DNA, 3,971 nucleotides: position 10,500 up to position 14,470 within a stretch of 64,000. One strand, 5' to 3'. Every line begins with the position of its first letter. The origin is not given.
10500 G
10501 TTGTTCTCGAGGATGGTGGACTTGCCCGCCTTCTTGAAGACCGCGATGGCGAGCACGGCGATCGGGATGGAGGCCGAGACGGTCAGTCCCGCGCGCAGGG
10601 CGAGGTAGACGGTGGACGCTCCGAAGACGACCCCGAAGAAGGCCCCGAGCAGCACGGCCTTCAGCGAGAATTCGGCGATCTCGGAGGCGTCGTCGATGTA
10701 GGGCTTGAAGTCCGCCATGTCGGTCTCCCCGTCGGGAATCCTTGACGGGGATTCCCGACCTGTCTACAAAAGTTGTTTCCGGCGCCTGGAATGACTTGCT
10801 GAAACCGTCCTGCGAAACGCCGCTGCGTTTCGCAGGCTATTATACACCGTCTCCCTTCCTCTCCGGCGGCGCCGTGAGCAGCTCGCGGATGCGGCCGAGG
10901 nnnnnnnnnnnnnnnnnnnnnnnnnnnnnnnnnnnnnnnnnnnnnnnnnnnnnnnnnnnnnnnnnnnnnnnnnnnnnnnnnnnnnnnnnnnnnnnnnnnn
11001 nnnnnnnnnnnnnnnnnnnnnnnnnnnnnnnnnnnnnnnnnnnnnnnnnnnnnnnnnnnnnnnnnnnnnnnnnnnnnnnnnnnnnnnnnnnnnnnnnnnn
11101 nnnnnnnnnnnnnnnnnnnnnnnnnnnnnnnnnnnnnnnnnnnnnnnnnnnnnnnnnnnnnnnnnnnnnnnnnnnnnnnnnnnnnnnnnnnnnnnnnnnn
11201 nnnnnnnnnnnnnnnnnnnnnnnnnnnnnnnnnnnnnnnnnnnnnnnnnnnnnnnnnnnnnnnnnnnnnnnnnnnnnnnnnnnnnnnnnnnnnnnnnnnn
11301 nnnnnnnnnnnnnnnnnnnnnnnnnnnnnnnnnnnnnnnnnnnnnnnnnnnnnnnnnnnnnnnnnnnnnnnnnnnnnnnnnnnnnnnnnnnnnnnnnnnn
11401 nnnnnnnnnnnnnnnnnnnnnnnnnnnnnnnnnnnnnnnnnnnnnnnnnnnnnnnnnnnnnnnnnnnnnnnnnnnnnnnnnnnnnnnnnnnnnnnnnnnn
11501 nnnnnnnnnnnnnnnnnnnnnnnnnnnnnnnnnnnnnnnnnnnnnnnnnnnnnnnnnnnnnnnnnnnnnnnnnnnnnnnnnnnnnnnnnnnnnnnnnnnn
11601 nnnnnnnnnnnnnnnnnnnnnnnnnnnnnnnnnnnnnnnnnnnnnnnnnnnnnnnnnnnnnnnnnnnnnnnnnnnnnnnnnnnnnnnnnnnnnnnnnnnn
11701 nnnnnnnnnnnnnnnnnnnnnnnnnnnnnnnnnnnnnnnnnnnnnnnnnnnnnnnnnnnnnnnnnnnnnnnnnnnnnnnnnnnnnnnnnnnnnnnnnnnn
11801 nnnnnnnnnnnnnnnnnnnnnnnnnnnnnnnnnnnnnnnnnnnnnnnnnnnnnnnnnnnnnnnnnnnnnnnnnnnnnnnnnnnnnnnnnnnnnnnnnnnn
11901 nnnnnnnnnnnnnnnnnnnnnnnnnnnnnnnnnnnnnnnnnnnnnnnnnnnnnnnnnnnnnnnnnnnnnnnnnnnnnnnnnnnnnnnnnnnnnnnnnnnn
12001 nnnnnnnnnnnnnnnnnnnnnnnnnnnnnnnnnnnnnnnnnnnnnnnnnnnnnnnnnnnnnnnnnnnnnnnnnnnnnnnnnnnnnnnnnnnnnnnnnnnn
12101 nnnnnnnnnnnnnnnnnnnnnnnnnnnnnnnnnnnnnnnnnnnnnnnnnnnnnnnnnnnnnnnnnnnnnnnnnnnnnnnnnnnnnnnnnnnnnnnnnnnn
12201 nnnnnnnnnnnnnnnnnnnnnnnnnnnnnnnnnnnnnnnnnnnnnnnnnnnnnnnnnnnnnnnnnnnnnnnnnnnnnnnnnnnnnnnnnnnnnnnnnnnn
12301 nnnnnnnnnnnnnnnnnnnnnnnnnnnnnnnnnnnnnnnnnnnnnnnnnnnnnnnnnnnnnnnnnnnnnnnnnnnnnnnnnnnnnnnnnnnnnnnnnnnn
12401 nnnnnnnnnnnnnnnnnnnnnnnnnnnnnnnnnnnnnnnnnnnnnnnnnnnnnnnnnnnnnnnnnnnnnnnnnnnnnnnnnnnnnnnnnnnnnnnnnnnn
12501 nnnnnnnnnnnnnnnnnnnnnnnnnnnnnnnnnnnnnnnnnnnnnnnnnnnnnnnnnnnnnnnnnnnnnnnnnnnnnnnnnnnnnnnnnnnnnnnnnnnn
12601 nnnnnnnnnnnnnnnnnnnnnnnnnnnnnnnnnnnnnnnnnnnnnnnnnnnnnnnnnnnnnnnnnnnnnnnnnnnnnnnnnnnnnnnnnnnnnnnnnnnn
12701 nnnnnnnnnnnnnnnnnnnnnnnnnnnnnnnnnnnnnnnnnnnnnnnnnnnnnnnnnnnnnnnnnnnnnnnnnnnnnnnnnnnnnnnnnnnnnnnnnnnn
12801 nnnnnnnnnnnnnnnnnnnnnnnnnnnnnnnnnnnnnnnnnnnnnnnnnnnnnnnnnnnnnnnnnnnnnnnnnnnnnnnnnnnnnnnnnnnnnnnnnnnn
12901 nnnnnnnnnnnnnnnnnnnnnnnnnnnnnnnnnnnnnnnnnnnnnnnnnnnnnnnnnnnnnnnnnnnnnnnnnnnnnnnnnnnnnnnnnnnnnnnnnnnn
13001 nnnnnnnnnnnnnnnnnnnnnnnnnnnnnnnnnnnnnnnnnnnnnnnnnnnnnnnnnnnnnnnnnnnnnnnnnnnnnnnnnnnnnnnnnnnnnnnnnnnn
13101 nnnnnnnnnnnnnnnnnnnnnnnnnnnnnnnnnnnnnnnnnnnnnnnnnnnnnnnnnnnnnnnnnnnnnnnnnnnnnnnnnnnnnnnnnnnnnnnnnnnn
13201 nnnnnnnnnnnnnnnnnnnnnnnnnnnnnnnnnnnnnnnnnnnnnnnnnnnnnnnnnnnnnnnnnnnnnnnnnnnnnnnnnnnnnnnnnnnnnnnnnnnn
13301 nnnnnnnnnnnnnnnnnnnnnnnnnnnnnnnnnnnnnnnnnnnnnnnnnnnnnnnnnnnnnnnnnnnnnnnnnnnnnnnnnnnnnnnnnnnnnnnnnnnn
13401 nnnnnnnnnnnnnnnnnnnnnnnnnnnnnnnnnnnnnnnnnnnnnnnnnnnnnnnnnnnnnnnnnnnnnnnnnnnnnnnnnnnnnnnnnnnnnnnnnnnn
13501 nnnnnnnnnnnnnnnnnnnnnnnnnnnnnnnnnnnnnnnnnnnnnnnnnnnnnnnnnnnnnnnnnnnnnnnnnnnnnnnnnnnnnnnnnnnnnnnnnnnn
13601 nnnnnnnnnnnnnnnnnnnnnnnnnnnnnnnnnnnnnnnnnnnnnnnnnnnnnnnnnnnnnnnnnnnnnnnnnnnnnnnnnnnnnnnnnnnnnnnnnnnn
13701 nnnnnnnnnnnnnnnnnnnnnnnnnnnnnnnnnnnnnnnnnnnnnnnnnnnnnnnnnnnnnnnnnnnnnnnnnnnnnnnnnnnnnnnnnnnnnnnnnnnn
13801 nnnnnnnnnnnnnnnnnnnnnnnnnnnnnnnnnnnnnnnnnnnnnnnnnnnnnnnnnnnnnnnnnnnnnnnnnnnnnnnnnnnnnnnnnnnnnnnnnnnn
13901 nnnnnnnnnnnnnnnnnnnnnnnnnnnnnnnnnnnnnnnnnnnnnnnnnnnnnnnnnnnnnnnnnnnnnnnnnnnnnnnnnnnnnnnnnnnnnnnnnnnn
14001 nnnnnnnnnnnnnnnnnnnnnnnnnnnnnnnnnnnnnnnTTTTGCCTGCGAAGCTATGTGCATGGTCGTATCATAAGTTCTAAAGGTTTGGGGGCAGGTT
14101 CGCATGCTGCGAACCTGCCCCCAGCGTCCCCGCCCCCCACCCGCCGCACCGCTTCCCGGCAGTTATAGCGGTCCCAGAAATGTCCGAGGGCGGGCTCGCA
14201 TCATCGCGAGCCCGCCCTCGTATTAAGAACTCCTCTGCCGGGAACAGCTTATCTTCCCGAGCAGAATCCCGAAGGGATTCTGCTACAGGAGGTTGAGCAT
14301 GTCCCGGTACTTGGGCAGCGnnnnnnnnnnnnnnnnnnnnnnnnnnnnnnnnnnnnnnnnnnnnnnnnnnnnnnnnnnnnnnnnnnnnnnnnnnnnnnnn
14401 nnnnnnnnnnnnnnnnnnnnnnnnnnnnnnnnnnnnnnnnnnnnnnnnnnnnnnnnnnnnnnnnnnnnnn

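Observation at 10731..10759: Palindromic element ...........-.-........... occurs twice, both times next to gene starts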

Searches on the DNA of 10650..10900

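Call 41: search_rna_families(source=window, start=10650, end=10900, threshold=evalue, max_evalue=5)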
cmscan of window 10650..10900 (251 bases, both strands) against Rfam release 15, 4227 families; matches with E-value up to 5: 0.
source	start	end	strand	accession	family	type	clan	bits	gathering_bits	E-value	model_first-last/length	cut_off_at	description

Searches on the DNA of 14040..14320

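Call 42: search_rna_families(source=window, start=14040, end=14320, threshold=evalue, max_evalue=5)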
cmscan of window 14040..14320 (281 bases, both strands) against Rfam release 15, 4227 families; matches with E-value up to 5: 15.
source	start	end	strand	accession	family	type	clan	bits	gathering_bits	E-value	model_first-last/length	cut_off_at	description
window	14088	14124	-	RF03349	mir-3151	Gene; miRNA;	-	21.4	83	0.22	1-85/85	no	mir-3151 microRNA precursor family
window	14165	14238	-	RF01838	sobemo_FSE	Cis-reg; frameshift_element;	-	20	55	0.084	1-79/79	no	sobemovirus ribosomal frameshift elemental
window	14083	14131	-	RF03964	mir-H1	Gene; miRNA;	-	19.9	97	0.59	1-85/85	no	mir-H1 microRNA precursor family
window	14188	14217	+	RF03418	mir-3198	Gene; miRNA;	-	19.2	91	0.36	1-80/80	no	mir-3198 microRNA precursor family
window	14083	14131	+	RF03964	mir-H1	Gene; miRNA;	-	18.9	97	1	1-85/85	no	mir-H1 microRNA precursor family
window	14086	14126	+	RF03781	mir-4524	Gene; miRNA;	-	18.8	68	0.17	1-84/84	no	mir-4524 microRNA precursor family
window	14083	14122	-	RF01785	blv_FSE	Cis-reg; frameshift_element;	-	17.8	34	0.47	1-27/27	no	ribosomal frameshift site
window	14087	14224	+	RF02809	RsmW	Gene; sRNA;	CL00106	17.5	52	0.64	1-124/124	no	RsmW RNA family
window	14086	14126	-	RF03781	mir-4524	Gene; miRNA;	-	17.2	68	0.47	1-84/84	no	mir-4524 microRNA precursor family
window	14086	14124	+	RF03924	mir-1228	Gene; miRNA;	-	17.1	88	2.5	1-73/73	no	mir-1228 microRNA precursor family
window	14073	14140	-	RF02018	mir-1207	Gene; miRNA;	-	16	90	2.3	1-87/87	no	mir-1207 microRNA precursor family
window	14088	14122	-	RF03397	mir-1234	Gene; miRNA;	-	15.9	70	4.9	1-57/57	no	mir-1234 microRNA precursor family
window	14188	14218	+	RF01838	sobemo_FSE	Cis-reg; frameshift_element;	-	14.8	55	1.5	26-55/79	no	sobemovirus ribosomal frameshift elemental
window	14176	14225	-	RF03756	mir-4891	Gene; miRNA;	-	14.6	100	3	1-88/88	no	mir-4891 microRNA precursor family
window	14260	14287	+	RF03223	mir-2209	Gene; miRNA;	-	14.5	70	3.1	1-63/63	no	mir-2209 microRNA precursor family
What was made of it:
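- On Curated RNA families (Rfam 15): With E up to 5 there are no hits around site 1 (call 41), and only chance miRNA or frameshift-element matches around glnN (call 42).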
